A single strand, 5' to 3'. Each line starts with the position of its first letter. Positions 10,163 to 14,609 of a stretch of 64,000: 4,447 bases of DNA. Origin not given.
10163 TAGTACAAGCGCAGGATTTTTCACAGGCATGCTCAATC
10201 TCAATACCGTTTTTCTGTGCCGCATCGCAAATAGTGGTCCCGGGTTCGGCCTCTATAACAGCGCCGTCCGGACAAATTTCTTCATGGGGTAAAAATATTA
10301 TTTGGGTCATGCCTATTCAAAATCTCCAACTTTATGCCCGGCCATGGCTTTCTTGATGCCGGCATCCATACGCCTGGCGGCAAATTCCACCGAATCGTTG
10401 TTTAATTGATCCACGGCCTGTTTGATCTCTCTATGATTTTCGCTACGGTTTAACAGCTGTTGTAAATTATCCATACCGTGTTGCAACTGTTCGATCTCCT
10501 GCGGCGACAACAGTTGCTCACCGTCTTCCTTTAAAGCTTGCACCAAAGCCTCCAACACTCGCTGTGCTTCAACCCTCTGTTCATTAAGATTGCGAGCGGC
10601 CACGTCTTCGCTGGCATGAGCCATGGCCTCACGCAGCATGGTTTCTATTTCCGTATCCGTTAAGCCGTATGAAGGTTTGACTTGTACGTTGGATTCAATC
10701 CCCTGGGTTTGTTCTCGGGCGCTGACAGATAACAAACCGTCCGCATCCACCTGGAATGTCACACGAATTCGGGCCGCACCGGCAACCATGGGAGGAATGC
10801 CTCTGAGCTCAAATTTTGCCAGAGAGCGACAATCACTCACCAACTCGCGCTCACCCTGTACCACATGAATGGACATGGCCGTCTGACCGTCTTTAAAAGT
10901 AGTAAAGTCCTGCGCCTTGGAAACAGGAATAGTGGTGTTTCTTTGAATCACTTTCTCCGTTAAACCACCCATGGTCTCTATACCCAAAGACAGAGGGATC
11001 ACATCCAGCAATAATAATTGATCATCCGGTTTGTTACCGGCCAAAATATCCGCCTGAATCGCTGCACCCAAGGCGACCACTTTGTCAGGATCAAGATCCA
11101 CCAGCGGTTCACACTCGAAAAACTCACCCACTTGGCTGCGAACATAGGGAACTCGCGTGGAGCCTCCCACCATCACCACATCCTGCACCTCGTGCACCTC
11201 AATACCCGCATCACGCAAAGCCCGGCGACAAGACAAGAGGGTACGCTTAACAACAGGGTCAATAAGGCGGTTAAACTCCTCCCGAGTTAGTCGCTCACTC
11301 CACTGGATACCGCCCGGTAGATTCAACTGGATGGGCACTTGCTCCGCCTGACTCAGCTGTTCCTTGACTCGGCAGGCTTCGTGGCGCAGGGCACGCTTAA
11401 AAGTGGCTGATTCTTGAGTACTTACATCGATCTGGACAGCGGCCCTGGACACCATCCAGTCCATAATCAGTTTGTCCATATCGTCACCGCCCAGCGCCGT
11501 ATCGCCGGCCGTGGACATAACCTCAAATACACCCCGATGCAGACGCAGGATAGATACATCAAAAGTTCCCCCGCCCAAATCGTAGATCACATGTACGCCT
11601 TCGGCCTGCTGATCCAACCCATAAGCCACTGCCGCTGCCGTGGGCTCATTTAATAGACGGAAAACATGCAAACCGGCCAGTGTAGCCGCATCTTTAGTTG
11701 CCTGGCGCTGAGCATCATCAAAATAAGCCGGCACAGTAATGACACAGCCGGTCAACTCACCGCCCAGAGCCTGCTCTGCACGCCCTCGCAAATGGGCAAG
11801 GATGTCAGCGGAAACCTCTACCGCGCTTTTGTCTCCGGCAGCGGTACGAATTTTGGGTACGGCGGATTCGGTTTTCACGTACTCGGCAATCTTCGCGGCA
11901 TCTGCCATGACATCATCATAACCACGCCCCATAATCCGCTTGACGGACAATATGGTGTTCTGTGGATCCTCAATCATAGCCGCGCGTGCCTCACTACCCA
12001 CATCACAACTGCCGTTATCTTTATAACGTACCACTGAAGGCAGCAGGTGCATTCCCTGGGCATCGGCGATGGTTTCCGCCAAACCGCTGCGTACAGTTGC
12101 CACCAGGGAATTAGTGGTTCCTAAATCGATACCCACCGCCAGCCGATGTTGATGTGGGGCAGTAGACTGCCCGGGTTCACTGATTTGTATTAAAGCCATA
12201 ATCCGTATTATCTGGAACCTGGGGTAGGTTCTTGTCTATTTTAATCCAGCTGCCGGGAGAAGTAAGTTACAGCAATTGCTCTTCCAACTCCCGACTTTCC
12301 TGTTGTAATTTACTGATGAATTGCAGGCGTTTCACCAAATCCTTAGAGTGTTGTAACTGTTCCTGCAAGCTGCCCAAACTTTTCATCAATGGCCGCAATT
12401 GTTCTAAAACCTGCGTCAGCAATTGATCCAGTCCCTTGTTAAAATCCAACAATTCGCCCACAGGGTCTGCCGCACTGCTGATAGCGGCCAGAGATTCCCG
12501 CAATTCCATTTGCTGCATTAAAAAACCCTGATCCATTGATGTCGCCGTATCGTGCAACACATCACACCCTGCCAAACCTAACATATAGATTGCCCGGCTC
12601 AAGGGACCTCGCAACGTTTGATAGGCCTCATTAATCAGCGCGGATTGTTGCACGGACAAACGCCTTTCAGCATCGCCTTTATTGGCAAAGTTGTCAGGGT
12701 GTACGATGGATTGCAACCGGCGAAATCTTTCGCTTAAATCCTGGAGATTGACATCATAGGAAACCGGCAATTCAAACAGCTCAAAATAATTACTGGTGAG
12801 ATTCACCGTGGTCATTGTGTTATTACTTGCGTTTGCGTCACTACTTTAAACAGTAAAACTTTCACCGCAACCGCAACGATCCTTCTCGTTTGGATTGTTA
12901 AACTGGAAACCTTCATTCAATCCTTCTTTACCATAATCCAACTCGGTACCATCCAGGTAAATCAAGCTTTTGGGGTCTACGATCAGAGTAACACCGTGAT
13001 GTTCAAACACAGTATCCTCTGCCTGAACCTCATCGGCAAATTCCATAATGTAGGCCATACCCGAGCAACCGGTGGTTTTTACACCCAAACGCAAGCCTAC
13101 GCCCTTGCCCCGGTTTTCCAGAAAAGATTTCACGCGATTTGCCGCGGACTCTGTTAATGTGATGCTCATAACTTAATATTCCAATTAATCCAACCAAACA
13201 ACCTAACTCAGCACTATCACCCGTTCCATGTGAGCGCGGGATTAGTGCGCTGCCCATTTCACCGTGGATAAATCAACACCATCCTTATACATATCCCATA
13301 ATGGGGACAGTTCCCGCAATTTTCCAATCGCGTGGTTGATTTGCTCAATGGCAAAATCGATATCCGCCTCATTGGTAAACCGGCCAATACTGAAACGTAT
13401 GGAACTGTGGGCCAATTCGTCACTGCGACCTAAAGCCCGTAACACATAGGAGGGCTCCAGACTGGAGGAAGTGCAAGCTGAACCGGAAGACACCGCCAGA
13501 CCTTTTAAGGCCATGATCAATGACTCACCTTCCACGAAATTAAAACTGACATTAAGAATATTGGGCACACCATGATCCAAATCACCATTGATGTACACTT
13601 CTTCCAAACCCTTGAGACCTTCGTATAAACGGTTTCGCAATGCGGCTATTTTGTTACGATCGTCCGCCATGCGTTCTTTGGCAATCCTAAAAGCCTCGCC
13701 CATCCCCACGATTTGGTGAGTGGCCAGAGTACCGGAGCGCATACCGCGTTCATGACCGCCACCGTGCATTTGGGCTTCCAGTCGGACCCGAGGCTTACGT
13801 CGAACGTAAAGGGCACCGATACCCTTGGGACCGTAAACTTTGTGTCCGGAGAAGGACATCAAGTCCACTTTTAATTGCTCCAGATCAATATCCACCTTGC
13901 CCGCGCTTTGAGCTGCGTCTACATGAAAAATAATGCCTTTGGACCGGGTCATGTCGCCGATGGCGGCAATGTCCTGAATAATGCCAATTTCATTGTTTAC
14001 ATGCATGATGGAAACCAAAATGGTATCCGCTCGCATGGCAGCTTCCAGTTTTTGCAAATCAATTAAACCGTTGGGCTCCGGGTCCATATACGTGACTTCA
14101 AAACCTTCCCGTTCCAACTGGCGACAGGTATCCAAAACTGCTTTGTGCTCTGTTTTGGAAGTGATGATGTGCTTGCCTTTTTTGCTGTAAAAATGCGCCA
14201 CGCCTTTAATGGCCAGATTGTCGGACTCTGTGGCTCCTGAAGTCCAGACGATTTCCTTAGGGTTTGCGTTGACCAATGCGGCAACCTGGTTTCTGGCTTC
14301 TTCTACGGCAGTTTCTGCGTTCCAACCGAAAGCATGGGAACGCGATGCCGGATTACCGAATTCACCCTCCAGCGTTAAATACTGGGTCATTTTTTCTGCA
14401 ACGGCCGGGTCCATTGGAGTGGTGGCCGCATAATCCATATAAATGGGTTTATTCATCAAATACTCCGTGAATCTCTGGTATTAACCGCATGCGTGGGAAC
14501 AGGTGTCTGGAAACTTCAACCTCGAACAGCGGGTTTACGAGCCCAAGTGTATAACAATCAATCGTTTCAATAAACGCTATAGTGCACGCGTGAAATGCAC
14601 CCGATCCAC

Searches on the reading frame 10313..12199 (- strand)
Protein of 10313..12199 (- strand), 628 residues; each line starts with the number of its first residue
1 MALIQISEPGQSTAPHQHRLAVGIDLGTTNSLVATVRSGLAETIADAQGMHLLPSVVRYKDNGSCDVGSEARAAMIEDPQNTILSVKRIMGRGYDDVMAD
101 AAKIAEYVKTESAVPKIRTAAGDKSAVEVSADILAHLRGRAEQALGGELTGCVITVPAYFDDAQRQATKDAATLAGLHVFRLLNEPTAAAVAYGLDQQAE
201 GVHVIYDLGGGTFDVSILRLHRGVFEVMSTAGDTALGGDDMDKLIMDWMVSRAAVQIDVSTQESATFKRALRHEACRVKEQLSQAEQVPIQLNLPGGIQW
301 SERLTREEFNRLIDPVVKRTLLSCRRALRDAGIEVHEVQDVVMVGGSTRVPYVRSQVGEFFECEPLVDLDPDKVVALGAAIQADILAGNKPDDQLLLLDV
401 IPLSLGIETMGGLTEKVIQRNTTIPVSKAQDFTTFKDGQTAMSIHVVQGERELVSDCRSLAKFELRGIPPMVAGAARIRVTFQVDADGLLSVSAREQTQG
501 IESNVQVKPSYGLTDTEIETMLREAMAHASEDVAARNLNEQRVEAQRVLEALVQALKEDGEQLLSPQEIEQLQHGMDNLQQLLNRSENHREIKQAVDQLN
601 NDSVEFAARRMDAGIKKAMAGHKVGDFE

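Call 89: search_protein_families(library=ncbifam, proteins=[window:10313-12199:-], max_evalue=1e-10)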
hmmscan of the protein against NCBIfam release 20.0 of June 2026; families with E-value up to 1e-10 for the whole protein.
window:10313-12199:- (628 aa): 13 families
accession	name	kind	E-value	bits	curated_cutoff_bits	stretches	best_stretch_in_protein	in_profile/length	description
NF003520.0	PRK05183.1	subfamily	1.3e-291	968.6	620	1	1-626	1-620/621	Fe-S protein assembly chaperone HscA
TIGR01991.1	HscA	equivalog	2.5e-262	871.7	708.55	1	21-624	1-598/600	Fe-S protein assembly chaperone HscA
NF001413.0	PRK00290.1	equivalog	4.8e-182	606.6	648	1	21-611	4-595/625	molecular chaperone DnaK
TIGR02350.1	prok_dnaK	equivalog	1.1e-179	598.6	822.55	1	21-608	2-592/596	molecular chaperone DnaK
NF009947.0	PRK13411.1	equivalog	1.8e-157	525.2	1002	1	22-605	5-594/662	molecular chaperone DnaK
NF009946.0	PRK13410.1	equivalog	5.7e-156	520.5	1019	1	22-606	5-597/669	molecular chaperone DnaK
NF002399.0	PRK01433.1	equivalog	1.4e-155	519.3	743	1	1-624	1-591/595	Fe-S protein assembly chaperone HscA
NF010539.0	PRK13927.1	subfamily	8.5e-17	61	293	1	21-380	8-323/339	rod shape-determining protein MreB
TIGR00904.1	mreB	subfamily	2.5e-15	56.3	365.75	1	152-379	101-322/334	MreB/Mrl family cell shape determining protein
NF011660.0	PRK15080.1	equivalog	4.6e-14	52.3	182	0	131-242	76-177/277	ethanolamine utilization protein EutJ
NF008673.0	PRK11678.1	equivalog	2.7e-13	49.6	331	0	132-220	132-228/450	molecular chaperone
NF010540.1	PRK13929.1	exception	5.7e-13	48.6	515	0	129-380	76-321/334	rod-share determining protein MreBH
TIGR02529.1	EutJ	subfamily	1.6e-11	44.2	152.1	0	130-243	42-145/239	ethanolamine utilization protein EutJ family protein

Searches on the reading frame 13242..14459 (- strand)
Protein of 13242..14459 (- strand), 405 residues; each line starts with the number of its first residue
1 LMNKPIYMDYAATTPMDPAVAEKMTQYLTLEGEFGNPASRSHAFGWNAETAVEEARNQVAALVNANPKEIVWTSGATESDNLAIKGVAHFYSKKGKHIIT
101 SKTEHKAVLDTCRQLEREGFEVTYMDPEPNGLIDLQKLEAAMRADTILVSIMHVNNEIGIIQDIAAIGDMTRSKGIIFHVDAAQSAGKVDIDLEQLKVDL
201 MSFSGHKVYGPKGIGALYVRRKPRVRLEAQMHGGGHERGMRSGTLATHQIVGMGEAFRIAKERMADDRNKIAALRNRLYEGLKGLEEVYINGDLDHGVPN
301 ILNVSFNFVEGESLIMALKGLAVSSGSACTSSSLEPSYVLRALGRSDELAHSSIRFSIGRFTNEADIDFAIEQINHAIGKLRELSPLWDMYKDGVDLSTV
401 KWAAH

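Call 89: search_protein_families(library=ncbifam, proteins=[window:13242-14459:-], max_evalue=1e-10)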
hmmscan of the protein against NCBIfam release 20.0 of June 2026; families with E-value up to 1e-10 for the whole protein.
window:13242-14459:- (405 aa): 16 families
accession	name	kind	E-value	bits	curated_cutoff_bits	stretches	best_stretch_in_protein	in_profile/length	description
NF010611.0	PRK14012.1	equivalog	1.3e-229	762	548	1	2-405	3-406/406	IscS subfamily cysteine desulfurase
TIGR02006.1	IscS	equivalog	1.5e-224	745.4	643.2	1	2-405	1-402/402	IscS subfamily cysteine desulfurase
TIGR03402.1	FeS_nifS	equivalog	2.4e-137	457.7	530.75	1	6-387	1-379/379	cysteine desulfurase NifS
TIGR03235.1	DNA_S_dndA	equivalog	5.9e-134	446.8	480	1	7-357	1-352/353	cysteine desulfurase DndA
TIGR03403.1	nifS_epsilon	equivalog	9.1e-106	353.9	587.7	1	6-385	1-380/382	NifS family cysteine desulfurase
NF002806.0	PRK02948.1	subfamily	4.3e-90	302.4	304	1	6-376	2-370/381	IscS subfamily cysteine desulfurase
TIGR01977.1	am_tr_V_EF2568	hypoth_equivalog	1.1e-57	195.7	377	1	6-376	1-375/376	cysteine desulfurase family protein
TIGR01979.1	sufS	subfamily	1.5e-52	178.8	475.1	1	5-376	19-397/403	SufS family cysteine desulfurase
NF040779.1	Sec_lyase_SclA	exception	9.7e-38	130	525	1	6-375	1-374/378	selenocysteine lyase SclA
NF041166.1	f2_encap_cargo1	exception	7.8e-37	127.7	800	1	6-235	247-475/623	family 2A encapsulin nanocompartment cargo protein cysteine desulfurase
NF008126.0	PRK10874.1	equivalog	2.3e-33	115.9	607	1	3-235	18-249/401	cysteine desulfurase CsdA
TIGR03392.1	FeS_syn_CsdA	equivalog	5.8e-32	111.3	493.6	1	3-224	15-236/398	cysteine desulfurase CsdA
NF006791.0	PRK09295.1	equivalog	7e-30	104.4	661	1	6-227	25-246/406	cysteine desulfurase SufS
TIGR01976.1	am_tr_V_VC1184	hypoth_equivalog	7e-27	94.7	352.35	1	5-252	19-267/401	cysteine desulfurase-like protein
TIGR04343.1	egtE_PLP_lyase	equivalog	7e-16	58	400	1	47-256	51-249/370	ergothioneine biosynthesis PLP-dependent enzyme EgtE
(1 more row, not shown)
